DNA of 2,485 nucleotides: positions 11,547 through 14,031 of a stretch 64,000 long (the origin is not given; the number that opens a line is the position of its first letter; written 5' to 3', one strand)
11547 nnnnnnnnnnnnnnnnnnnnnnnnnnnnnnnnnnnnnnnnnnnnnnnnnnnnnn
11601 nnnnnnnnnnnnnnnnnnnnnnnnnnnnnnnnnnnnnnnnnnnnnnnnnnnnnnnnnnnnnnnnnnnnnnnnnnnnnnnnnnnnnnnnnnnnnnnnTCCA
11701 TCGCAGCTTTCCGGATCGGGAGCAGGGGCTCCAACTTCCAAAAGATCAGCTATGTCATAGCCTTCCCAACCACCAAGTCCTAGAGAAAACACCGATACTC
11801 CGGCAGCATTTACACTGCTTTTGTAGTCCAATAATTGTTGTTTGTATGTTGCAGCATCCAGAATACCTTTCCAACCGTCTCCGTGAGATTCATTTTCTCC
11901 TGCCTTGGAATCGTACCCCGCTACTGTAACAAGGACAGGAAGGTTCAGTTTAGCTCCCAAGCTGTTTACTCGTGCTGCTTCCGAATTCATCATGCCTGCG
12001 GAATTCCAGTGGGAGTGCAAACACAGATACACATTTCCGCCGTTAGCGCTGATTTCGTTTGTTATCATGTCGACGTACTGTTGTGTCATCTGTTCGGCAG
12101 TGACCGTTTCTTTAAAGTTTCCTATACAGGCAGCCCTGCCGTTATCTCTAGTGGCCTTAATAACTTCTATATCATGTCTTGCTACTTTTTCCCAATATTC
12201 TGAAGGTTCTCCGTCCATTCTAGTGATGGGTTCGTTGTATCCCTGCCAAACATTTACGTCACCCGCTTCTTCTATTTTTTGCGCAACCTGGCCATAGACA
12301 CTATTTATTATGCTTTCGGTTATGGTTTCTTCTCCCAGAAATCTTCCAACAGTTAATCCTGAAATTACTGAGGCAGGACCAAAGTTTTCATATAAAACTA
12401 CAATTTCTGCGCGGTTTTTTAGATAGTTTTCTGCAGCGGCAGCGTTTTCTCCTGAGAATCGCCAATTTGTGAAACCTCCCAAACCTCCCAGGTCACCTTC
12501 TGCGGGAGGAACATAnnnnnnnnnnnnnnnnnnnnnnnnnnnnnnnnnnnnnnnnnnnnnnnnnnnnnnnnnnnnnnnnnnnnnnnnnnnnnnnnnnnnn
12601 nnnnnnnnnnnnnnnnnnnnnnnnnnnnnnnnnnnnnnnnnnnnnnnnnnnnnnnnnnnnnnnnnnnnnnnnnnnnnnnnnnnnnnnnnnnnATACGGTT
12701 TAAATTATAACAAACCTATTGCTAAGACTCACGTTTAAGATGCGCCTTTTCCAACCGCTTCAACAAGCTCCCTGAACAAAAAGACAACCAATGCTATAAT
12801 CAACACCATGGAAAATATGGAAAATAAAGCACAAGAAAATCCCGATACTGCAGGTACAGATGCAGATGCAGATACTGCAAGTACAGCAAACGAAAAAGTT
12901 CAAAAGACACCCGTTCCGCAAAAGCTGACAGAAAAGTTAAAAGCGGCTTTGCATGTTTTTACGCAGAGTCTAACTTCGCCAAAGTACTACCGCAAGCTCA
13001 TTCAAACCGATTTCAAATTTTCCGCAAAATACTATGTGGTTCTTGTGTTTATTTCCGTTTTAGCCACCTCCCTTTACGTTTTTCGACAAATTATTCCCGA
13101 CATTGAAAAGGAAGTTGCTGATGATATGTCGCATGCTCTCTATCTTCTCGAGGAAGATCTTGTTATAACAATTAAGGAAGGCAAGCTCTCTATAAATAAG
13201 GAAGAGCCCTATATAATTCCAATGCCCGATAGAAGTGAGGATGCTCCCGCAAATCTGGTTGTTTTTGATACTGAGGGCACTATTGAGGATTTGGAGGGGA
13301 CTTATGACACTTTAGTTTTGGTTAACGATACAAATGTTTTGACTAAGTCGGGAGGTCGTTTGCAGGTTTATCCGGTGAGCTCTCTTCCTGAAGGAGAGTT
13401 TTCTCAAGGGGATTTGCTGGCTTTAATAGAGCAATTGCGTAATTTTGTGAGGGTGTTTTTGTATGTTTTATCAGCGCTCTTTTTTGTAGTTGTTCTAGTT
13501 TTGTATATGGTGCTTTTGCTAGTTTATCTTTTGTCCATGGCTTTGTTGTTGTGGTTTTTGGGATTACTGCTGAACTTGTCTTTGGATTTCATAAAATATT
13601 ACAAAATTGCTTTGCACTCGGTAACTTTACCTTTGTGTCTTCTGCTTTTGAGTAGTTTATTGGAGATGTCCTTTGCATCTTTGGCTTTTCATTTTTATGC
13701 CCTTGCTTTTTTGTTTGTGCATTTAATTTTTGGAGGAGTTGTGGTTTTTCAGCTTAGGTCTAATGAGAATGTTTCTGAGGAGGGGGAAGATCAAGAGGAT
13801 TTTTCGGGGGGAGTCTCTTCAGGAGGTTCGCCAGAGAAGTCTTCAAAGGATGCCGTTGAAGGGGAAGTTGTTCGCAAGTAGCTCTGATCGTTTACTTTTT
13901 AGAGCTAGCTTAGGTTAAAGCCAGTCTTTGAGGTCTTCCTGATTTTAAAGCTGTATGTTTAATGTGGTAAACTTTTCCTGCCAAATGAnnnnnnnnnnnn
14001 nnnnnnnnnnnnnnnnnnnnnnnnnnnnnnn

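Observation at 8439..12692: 1417-aa secreted Cys-rich giant protein with an N-terminal GH5-like catalytic domain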

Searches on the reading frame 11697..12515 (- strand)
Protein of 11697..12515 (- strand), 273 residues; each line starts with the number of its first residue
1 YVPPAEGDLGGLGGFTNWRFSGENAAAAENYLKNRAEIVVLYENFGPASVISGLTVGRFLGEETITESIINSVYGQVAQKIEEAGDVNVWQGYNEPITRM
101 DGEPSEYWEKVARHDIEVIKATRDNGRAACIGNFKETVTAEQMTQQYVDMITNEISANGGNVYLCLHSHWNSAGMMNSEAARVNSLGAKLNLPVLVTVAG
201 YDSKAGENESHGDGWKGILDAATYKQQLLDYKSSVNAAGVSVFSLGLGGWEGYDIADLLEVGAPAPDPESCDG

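Call 43: search_protein_families(library=pfam, proteins=[window:11697-12515:-], max_evalue=5)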
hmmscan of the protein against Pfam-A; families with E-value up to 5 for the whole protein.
seq(273 aa): 1 family
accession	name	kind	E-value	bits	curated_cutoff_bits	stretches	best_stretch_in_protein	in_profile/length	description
PF16478.10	DUF5055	-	0.051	14.2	25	1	47-105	40-97/105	Domain of unknown function (DUF5055)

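Call 50: predict_structure(alignment_id=A6)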
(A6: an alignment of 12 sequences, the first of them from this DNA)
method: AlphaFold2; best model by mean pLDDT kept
length: 273 residues; sequences in the alignment: 12
mean_pLDDT: 87.5   pTM: 0.88
mean pLDDT of the five models: 87.5, 85.6, 84.5, 84.4, 82.9
residues with pLDDT >= 90: 173; 70-90: 66; 50-70: 27; < 50: 7
segments of 3 or more residues with pLDDT < 50: 1-3, 270-273
pLDDT, mean of each block of 10 residues (from residue 1): 64 91 85 95 95 94 86 96 97 65 84 96 97 87 92 96 95 95 96 96 81 88 93 96 74 85 58 42
secondary structure, 60 per line:
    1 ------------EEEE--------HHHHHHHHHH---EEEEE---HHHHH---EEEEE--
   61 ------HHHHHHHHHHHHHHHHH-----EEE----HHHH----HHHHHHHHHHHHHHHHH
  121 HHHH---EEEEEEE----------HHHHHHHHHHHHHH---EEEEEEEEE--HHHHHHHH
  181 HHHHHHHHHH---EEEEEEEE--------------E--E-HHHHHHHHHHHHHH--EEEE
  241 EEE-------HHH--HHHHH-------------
elements in order: E13-16 H25-34 E38-42 H46-50 E54-58 H67-83 E89-91 H96-99 H104-124 E128-134 H145-158 E162-170 H173-190 E194-201 H221-234 E237-243 H256-260

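Call 53: fold_search(model_id=the predicted structure, library=pdb)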
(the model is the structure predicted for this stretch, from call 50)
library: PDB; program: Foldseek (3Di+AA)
matches with E <= 10: 1473; with E <= 0.001: 159
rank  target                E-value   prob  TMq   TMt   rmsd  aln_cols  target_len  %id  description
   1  8y1m_A                2.6e-06  1.00  0.52  0.42   8.8       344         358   13  Xylanase R from Bacillus sp. TAR-1 complexed with xylobiose. (released 2024-05-22)
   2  7cpl                  4.3e-06  1.00  0.50  0.40   8.6       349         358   13  Xylanase R from Bacillus sp. TAR-1 (released 2020-09-02)
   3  4w8l_A                6.1e-06  1.00  0.50  0.41   7.7       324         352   11  Structure of GH10 from Paenibacillus barcinonensis (released 2015-06-03)
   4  7cpk                  6.1e-06  1.00  0.54  0.44   8.6       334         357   14  Xylanase R from Bacillus sp. TAR-1 (released 2020-09-02)
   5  2uwf                  6.1e-06  1.00  0.53  0.44   8.7       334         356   15  Crystal structure of family 10 xylanase from Bacillus halodurans (released 2008-05-27)
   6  3niy_B                7.4e-06  1.00  0.46  0.40   7.1       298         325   13  Crystal structure of native xylanase 10B from Thermotoga petrophila RKU-1 (released 2011-05-04)
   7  3niy_A                7.4e-06  1.00  0.44  0.38   7.3       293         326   13  Crystal structure of native xylanase 10B from Thermotoga petrophila RKU-1 (released 2011-05-04)
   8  1od8                  9.4e-06  1.00  0.51  0.47   7.7       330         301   12  Xylanase Xyn10A from Streptomyces lividans in complex with xylobio-isofagomine lactam (released 2003-04-08)
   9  2f8q_A                9.9e-06  1.00  0.54  0.44   8.4       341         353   13  An alkali thermostable F/10 xylanase from alkalophilic Bacillus sp. NG-27 (released 2006-09-26)
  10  2gft_A                1.1e-05  1.00  0.57  0.43   6.9       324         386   12  Crystal structure of the E263A nucleophile mutant of Bacillus licheniformis endo-beta-1,4-galactanase in complex with  (released 2006-06-13)
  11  5eff_B                1.1e-05  1.00  0.52  0.43   8.6       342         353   14  Crystal structure of an aromatic mutant (F4A) of an alkali thermostable GH10 xylanase from Bacillus sp. NG-27 (released 2016-10-26)
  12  6lel_A                1.1e-05  1.00  0.55  0.28   7.6       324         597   16  Structure of E. coli beta-glucuronidase complex with C6-hexyl uronic isofagomine (released 2021-01-27)
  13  4pgl_B                1.1e-05  1.00  0.45  0.43   6.3       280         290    9  Crystal structure of engineered D-tagatose 3-epimerase PcDTE-ILS6 (released 2014-10-22)
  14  8b73_A                1.4e-05  1.00  0.53  0.39   7.0       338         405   13  Acetivibrio clariflavus beta-1,4-xylanase of Glycoside Hydrolase Family 10 (AcXyn10A). (released 2022-10-19)
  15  1uqz_A                1.6e-05  1.00  0.45  0.38   7.9       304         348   14  Xylanase Xyn10B mutant (E262S) from Cellvibrio mixtus in complex with 4-O-methyl glucuronic acid (released 2003-12-18)
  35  8hkg_B                4.5e-05  1.00  0.49  0.45   7.0       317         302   13  Crystal structure of glycosidic hydrolase family 10 (GH10) xylanase XynA contains an additional proline-rich sequence  (released 2023-02-22)
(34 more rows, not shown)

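Call 70: search_solved_structures(query=A6, max_evalue=10, show_alignments=3)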
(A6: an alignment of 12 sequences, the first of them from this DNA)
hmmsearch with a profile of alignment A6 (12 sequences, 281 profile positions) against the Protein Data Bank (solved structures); distinct sequences matched with E-value up to 10: 2.
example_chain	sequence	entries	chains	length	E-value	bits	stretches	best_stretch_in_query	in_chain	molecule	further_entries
3wfl_A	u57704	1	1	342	0.044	16.2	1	35-138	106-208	beta-mannanase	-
8hkg_A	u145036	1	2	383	0.44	12.9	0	23-60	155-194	xylanase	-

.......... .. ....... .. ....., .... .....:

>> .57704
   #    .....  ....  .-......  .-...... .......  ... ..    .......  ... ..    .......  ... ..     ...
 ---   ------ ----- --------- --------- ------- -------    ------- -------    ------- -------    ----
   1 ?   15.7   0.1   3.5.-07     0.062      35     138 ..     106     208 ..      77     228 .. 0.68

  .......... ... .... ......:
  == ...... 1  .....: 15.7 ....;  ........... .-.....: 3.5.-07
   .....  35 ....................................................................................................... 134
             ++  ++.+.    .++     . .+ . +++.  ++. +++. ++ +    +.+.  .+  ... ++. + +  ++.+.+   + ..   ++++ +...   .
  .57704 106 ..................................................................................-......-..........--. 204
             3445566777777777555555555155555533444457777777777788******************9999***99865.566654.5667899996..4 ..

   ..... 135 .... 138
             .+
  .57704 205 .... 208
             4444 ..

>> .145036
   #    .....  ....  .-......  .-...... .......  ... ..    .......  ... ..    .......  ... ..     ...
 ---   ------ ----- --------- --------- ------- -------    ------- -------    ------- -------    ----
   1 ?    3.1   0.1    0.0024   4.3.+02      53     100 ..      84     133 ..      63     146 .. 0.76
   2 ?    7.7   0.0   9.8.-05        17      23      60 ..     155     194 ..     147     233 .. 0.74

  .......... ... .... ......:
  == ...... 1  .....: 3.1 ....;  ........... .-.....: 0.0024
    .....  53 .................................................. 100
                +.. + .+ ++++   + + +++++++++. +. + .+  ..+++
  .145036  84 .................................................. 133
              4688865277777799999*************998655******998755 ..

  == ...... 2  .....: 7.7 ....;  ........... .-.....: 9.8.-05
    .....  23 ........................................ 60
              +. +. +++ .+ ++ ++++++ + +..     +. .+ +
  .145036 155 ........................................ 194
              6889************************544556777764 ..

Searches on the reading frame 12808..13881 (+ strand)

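Call 19: search_protein_families(library=pfam, proteins=[window:12808-13881:+], max_evalue=0.001)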
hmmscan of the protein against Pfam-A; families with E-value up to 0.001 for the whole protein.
window:12808-13881:+ (357 aa): 1 family
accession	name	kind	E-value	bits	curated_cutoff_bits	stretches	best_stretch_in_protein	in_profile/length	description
PF06691.16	DUF1189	-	3.6e-21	76.2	28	1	50-306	3-242/244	Protein of unknown function (DUF1189)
